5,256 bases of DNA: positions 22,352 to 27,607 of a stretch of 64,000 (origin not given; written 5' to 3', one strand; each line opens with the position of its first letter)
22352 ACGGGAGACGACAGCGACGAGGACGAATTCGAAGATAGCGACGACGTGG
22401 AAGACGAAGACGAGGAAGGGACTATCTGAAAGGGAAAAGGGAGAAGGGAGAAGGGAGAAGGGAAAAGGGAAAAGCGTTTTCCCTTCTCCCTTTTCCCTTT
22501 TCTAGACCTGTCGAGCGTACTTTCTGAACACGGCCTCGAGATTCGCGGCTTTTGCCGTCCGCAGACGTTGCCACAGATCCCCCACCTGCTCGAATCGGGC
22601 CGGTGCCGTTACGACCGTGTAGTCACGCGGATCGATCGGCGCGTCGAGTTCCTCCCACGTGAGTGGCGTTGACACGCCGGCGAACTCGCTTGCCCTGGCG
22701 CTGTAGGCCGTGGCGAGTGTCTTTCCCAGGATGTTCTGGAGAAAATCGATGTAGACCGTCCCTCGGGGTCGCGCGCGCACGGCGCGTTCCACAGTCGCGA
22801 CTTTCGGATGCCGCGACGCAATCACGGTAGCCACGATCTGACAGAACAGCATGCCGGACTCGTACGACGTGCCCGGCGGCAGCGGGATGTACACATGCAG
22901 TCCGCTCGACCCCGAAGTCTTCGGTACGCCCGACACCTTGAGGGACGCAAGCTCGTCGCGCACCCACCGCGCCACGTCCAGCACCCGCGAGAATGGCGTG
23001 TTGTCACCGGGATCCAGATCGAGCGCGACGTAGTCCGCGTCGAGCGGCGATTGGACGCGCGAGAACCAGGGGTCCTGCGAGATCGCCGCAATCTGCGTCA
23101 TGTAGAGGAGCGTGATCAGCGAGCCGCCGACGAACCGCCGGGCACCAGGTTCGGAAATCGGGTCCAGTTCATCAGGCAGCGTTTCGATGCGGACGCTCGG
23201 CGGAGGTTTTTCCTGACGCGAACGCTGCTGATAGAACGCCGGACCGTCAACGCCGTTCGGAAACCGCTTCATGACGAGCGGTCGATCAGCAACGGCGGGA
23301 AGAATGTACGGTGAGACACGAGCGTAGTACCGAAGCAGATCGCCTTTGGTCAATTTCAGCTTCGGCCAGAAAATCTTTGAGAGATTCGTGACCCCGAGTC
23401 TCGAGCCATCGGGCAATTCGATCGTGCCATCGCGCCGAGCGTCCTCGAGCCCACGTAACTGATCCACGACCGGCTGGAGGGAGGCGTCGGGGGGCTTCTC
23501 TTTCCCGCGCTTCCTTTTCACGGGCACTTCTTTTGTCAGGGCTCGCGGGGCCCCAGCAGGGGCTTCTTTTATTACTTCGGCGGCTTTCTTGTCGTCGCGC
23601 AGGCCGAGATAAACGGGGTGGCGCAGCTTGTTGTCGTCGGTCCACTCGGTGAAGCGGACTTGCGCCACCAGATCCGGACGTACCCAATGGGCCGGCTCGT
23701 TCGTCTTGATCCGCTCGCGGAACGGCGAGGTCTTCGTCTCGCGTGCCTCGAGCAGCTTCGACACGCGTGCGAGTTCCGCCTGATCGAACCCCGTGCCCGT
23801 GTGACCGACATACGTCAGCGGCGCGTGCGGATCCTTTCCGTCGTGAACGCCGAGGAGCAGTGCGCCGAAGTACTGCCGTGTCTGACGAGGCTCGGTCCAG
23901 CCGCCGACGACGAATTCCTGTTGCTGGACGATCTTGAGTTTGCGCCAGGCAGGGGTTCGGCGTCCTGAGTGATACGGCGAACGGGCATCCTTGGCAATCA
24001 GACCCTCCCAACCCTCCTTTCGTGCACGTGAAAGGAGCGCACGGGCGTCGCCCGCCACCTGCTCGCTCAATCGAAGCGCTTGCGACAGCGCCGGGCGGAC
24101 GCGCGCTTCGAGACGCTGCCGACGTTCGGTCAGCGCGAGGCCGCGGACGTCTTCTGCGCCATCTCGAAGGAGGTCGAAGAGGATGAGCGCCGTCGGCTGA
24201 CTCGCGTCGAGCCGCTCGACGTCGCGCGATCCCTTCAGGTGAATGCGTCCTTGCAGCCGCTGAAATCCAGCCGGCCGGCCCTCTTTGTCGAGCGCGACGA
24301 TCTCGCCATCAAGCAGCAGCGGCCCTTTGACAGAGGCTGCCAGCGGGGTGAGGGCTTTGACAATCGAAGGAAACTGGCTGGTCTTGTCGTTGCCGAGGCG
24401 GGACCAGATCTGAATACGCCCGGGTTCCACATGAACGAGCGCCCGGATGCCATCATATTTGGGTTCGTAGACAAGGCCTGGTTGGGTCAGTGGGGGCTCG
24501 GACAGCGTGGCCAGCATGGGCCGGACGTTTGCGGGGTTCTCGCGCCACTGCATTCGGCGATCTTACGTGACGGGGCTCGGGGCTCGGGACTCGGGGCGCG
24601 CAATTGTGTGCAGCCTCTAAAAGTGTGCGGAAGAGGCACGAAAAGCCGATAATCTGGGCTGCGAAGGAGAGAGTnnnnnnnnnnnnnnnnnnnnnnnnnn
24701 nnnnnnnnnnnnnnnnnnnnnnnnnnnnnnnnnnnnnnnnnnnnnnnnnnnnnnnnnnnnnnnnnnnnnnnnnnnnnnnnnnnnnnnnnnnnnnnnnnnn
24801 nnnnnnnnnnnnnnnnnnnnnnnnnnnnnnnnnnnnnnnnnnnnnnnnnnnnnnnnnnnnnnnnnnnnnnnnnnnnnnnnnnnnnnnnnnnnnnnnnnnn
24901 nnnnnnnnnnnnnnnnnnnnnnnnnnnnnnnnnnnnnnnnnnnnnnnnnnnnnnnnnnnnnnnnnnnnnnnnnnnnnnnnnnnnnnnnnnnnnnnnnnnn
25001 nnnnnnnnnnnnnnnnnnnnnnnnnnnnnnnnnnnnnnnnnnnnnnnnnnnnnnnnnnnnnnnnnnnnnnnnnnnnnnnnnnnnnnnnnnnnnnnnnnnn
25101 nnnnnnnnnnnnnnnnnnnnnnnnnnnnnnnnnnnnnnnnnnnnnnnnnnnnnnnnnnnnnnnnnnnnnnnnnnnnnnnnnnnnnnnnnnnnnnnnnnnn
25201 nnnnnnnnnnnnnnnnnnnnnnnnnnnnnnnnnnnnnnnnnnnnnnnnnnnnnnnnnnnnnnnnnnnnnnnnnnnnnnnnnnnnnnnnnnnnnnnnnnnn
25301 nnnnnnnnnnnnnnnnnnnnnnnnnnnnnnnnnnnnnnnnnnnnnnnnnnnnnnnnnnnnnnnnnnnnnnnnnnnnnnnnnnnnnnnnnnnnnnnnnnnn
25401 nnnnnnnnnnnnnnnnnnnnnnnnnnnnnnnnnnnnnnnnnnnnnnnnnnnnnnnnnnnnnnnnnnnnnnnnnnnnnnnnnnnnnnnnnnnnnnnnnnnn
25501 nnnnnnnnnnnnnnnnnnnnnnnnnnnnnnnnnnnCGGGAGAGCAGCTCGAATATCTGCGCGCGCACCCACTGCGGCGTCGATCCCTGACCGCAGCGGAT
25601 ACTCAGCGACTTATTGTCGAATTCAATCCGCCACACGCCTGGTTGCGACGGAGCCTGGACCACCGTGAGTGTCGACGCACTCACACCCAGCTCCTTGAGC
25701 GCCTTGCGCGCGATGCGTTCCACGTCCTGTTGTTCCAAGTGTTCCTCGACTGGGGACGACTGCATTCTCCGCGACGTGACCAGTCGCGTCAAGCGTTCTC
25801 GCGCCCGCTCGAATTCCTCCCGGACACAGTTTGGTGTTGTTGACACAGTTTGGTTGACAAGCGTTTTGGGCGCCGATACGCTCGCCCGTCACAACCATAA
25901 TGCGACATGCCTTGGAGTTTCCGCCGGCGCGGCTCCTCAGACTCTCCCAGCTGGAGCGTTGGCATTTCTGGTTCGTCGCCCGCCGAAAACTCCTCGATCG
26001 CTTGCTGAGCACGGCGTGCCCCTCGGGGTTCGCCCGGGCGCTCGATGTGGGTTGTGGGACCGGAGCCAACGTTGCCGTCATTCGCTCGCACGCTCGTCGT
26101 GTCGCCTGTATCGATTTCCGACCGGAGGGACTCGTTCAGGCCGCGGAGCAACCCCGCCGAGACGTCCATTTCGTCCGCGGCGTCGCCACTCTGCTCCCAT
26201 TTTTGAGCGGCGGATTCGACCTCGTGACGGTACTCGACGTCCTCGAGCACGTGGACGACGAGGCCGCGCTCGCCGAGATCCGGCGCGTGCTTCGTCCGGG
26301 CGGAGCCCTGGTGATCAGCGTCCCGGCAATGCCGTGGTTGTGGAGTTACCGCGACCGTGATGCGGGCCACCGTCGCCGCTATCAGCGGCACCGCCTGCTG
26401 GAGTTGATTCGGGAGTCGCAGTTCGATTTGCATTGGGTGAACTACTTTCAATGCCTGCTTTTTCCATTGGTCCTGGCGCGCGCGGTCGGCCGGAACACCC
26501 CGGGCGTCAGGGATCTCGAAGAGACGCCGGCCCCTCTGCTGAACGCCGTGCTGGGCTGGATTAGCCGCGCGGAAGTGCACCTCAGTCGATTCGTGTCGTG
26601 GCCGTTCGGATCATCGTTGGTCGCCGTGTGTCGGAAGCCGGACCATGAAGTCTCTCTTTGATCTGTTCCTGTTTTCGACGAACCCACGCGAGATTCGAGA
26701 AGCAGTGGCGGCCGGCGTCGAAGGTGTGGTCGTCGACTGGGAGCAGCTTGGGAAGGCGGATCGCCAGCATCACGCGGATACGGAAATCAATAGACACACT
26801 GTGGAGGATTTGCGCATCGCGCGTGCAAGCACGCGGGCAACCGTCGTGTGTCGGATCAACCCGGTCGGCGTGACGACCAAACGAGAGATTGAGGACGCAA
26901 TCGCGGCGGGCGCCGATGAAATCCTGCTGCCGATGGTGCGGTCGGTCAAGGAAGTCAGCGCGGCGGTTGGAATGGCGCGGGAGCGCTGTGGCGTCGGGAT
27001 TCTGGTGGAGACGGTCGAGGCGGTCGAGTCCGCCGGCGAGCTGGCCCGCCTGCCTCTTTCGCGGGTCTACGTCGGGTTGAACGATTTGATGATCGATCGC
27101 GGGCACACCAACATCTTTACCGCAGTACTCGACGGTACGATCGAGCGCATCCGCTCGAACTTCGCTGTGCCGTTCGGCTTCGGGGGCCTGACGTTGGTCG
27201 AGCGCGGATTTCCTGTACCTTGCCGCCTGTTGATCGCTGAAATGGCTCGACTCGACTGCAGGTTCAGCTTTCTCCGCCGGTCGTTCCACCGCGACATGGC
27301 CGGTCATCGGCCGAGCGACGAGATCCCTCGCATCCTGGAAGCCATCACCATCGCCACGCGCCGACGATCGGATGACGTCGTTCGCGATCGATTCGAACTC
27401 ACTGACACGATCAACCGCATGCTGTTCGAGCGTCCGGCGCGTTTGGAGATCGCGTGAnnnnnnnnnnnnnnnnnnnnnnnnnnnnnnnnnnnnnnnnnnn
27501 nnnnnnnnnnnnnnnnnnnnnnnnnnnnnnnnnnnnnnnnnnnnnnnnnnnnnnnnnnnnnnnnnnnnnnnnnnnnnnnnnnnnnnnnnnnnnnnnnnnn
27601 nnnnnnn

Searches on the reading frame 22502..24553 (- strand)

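Call 23: search_protein_families(library=pfam, proteins=[window:22502-24553:-], max_evalue=0.01)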
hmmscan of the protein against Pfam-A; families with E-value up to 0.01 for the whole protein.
window:22502-24553:- (683 aa): 3 families
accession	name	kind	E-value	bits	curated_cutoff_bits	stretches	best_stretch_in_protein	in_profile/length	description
PF21686.3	LigD_Prim-Pol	-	1.4e-72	244.8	27.4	1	402-661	1-254/254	LigD, primase-polymerase domain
PF01068.26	DNA_ligase_A_M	-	1.7e-33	116.5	26.2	1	23-207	18-204/204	ATP dependent DNA ligase domain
PF04679.21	DNA_ligase_A_C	-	2.3e-29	102.1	27.5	1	226-322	2-94/94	ATP dependent DNA ligase C terminal region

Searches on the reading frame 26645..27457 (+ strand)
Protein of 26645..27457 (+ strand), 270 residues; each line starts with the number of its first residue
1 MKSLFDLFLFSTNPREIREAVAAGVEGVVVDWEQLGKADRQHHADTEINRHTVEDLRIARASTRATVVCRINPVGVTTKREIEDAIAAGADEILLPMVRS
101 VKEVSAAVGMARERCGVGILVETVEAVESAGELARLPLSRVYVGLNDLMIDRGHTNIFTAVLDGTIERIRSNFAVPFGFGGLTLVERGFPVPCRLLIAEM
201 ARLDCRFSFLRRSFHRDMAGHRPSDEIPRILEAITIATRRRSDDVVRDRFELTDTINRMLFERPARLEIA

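Call 23: search_protein_families(library=pfam, proteins=[window:26645-27457:+], max_evalue=0.01)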
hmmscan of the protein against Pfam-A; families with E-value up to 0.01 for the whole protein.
window:26645-27457:+ (270 aa): 2 families
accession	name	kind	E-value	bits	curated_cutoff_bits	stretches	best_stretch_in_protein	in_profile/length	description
PF03328.21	HpcH_HpaI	-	6e-10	39.2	25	1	7-156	4-162/221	HpcH/HpaI aldolase/citrate lyase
PF13714.12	PEP_mutase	-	0.0064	16.5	31.5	1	15-144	89-221/240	Phosphoenolpyruvate phosphomutase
